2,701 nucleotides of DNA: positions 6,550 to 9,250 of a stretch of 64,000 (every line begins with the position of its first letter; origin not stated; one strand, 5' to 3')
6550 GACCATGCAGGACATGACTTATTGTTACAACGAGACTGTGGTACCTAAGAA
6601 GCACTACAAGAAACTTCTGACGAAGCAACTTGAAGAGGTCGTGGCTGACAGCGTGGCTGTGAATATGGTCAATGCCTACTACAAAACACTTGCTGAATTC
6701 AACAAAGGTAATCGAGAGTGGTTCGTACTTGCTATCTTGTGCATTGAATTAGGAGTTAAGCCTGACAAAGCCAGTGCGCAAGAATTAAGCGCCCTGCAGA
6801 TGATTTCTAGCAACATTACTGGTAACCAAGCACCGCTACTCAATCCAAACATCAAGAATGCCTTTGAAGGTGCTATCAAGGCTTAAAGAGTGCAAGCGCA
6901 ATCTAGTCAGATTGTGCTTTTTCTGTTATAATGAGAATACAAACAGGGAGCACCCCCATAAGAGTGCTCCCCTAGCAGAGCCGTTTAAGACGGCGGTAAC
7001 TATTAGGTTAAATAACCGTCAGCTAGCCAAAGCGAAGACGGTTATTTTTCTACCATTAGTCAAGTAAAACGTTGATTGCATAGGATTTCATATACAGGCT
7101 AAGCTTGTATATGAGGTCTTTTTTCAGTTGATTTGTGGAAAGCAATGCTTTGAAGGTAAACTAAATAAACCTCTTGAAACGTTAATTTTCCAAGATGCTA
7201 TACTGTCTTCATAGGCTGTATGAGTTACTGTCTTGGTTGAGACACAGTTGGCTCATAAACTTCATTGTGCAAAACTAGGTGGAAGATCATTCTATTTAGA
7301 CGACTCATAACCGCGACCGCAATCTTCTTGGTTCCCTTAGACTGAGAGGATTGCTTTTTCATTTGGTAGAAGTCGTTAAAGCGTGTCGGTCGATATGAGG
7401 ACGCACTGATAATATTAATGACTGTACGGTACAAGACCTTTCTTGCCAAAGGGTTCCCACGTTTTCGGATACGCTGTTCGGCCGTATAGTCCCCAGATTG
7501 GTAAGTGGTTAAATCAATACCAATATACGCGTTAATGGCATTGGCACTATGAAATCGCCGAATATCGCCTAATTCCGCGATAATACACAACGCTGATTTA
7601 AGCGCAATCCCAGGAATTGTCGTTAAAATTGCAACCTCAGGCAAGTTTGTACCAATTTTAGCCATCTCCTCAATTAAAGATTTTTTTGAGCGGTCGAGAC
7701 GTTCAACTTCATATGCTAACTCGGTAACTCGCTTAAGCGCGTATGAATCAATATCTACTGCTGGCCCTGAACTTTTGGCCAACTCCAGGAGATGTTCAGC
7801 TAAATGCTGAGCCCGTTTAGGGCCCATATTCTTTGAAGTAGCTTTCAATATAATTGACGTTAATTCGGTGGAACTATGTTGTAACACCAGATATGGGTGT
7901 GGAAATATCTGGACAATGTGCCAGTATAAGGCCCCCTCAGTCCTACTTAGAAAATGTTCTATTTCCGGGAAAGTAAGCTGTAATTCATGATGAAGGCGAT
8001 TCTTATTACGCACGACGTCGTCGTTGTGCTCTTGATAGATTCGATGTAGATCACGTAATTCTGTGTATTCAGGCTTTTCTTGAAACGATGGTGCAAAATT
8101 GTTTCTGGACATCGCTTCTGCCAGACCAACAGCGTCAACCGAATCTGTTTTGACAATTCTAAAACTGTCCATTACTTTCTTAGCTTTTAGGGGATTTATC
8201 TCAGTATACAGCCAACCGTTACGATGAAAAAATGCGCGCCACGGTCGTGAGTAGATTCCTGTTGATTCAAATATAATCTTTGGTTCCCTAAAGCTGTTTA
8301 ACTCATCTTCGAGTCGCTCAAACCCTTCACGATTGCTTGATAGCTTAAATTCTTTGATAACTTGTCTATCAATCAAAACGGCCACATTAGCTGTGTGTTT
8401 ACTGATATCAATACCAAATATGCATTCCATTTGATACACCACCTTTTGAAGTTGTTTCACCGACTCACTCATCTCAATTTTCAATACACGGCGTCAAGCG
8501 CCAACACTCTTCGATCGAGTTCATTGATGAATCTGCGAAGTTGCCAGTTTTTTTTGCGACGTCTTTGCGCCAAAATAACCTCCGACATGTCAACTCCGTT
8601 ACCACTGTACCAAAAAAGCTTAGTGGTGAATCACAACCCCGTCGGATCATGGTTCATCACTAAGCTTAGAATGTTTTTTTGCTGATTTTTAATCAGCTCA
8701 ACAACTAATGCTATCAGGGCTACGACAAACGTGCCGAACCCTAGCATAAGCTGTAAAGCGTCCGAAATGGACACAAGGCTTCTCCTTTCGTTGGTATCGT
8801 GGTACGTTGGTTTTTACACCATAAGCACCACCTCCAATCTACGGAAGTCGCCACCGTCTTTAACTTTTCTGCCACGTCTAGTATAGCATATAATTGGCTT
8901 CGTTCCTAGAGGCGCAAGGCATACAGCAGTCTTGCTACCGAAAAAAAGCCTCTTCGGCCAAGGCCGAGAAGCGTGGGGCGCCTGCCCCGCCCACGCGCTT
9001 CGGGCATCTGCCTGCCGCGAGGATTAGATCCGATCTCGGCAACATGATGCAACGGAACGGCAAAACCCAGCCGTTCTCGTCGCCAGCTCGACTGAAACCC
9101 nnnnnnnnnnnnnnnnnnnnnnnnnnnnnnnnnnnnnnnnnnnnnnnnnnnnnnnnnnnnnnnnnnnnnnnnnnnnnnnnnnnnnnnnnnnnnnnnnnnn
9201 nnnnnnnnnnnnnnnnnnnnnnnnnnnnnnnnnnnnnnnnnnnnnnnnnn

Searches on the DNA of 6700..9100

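Call 59: search_rna_families(source=window, start=6700, end=9100, threshold=gathering, show_alignments=2)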
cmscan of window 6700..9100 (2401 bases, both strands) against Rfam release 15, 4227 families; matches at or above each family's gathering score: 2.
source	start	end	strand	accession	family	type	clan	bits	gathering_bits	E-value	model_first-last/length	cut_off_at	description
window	8705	8895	-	RF01492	rli28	Gene; sRNA;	-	80.9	45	8.2e-10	1-186/186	no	Listeria sRNA rli28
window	6929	7014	+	RF01776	RatA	Gene; antitoxin;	-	55.4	49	1.2e-06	1-91/91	no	RNA anti-toxin A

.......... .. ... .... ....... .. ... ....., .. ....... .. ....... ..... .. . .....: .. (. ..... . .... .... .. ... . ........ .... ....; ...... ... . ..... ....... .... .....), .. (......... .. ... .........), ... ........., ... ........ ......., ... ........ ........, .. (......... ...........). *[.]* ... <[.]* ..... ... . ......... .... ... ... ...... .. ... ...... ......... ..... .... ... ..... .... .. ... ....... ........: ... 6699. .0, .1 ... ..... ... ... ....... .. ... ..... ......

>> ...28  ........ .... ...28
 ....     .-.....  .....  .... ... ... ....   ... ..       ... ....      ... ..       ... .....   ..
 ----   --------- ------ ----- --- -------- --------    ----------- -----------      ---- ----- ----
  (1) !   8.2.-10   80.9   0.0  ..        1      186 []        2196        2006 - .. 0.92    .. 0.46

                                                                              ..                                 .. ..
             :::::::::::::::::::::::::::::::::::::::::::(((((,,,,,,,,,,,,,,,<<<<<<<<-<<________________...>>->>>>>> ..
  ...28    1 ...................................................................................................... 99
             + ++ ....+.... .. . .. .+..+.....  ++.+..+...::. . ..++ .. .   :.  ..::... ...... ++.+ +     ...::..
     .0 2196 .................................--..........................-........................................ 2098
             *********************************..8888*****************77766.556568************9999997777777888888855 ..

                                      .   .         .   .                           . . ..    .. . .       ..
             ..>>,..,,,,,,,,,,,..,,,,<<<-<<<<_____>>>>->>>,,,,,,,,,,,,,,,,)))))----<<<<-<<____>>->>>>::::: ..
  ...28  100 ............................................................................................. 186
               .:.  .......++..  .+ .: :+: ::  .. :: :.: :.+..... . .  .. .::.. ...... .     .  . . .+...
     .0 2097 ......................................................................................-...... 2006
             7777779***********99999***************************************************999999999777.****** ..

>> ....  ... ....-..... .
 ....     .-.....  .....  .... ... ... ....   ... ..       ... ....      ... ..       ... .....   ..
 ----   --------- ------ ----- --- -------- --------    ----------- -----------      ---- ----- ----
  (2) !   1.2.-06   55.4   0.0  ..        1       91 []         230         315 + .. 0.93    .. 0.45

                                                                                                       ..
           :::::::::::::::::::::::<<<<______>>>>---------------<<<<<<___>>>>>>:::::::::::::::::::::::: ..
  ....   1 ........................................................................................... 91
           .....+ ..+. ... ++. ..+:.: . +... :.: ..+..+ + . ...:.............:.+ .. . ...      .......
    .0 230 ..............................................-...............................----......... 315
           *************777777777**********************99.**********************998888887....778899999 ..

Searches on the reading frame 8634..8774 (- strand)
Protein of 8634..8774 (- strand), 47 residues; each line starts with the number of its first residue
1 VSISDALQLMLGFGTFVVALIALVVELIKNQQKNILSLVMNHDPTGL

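Call 61: search_protein_families(library=pfam, proteins=[window:8634-8774:-], max_evalue=0.01)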
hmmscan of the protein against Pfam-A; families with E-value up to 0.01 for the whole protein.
seq(47 aa): 1 family
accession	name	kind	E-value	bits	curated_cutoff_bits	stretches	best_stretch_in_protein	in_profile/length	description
PF16935.10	Hol_Tox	-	1.4e-15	57.3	23.3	1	1-33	1-33/34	Putative Holin-like Toxin (Hol-Tox)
